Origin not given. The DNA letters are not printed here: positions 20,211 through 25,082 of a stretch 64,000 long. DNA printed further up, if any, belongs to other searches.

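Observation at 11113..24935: Two tandem giant beta-propeller envelope proteins (3038 aa + 1524 aa) between rplU and parAB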

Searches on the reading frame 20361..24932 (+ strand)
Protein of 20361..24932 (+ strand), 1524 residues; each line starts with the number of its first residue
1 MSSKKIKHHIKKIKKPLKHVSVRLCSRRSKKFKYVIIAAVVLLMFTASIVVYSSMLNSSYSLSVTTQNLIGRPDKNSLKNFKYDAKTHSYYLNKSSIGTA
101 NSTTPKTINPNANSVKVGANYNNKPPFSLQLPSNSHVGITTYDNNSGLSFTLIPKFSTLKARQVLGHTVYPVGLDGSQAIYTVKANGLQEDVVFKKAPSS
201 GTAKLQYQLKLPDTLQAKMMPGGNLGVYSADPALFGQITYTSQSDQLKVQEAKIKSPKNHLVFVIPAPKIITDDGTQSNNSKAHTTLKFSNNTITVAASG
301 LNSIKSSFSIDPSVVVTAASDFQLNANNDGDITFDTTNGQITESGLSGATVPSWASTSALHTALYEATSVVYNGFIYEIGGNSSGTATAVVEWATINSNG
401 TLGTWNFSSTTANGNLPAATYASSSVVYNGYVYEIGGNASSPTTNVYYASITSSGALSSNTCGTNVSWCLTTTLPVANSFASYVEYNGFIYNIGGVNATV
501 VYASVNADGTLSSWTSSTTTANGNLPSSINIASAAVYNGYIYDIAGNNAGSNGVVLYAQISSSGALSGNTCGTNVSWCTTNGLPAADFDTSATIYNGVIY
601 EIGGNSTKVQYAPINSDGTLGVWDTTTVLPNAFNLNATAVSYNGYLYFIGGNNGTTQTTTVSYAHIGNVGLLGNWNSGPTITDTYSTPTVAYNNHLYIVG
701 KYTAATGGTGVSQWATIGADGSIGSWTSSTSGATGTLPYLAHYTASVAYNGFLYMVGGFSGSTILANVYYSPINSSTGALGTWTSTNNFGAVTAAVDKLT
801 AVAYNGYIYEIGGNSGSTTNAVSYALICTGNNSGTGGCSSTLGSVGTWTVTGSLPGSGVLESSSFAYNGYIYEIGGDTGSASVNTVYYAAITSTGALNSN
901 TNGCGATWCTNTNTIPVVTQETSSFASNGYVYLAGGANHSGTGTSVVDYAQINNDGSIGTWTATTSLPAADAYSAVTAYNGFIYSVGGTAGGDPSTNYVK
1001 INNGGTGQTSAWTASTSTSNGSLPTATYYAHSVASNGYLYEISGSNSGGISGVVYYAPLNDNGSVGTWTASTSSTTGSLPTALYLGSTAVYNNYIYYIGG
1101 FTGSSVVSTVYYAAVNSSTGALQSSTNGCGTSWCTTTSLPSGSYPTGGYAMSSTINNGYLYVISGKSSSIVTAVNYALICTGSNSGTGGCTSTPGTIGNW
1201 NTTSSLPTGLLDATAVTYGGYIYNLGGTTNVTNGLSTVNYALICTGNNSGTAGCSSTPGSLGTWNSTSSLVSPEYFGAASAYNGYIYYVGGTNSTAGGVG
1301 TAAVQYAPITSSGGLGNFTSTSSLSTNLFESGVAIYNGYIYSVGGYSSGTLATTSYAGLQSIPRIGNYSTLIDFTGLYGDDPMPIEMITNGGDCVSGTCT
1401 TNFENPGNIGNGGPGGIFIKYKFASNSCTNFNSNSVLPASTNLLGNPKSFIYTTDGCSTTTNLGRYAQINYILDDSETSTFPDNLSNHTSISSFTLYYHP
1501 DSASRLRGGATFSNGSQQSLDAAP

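Call 5: search_protein_families(library=pfam, proteins=[window:20361-24932:+], max_evalue=0.1)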
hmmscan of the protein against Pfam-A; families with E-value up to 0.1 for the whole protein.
window:20361-24932:+ (1524 aa): 4 families
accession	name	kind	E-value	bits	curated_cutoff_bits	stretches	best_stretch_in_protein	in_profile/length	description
PF24681.1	Kelch_KLHDC2_KLHL20_DRC7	-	4.4e-17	62.6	50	4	976-1168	4-175/221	KLHDC2/KLHL20/DRC7 Kelch-repeats domain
PF25210.1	Kelch_FKB95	-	2.7e-07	30.9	70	0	915-1046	29-151/268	FKB95, Kelch-repeats domain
PF13964.12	Kelch_6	-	0.00012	22.4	25.3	0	1213-1232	5-24/50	Kelch motif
PF01344.31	Kelch_1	-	0.0006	19.7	20.1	0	866-888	9-31/46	Kelch motif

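Call 9: find_encoding_contigs(protein=window:20361-24932:+, flank=10000, max_places=6)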
Protein window:20361-24932:+ (1524 aa): 1 contig read that carries it; 1 place shown.
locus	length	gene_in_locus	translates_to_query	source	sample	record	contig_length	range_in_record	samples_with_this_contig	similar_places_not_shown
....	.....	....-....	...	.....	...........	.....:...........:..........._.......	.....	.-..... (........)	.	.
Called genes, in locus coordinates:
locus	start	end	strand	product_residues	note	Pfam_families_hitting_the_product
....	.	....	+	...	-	?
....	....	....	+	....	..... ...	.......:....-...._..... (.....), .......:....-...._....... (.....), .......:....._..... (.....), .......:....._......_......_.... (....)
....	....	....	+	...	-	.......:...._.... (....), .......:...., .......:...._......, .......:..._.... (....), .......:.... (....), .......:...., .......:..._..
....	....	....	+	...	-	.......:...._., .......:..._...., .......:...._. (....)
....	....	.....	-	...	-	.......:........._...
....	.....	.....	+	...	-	-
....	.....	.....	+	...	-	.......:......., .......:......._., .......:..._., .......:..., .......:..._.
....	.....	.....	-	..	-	?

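Call 10: search_protein_families(library=ncbifam, proteins=[window:20361-24932:+], max_evalue=0.01)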
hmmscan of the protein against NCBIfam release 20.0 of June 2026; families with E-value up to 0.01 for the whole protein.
window:20361-24932:+ (1524 aa): 1 family
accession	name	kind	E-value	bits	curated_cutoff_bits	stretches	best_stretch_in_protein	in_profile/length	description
TIGR03548.1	mutarot_permut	subfamily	7.9e-06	25.2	243.2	1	734-888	56-191/323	cyclically-permuted mutarotase family protein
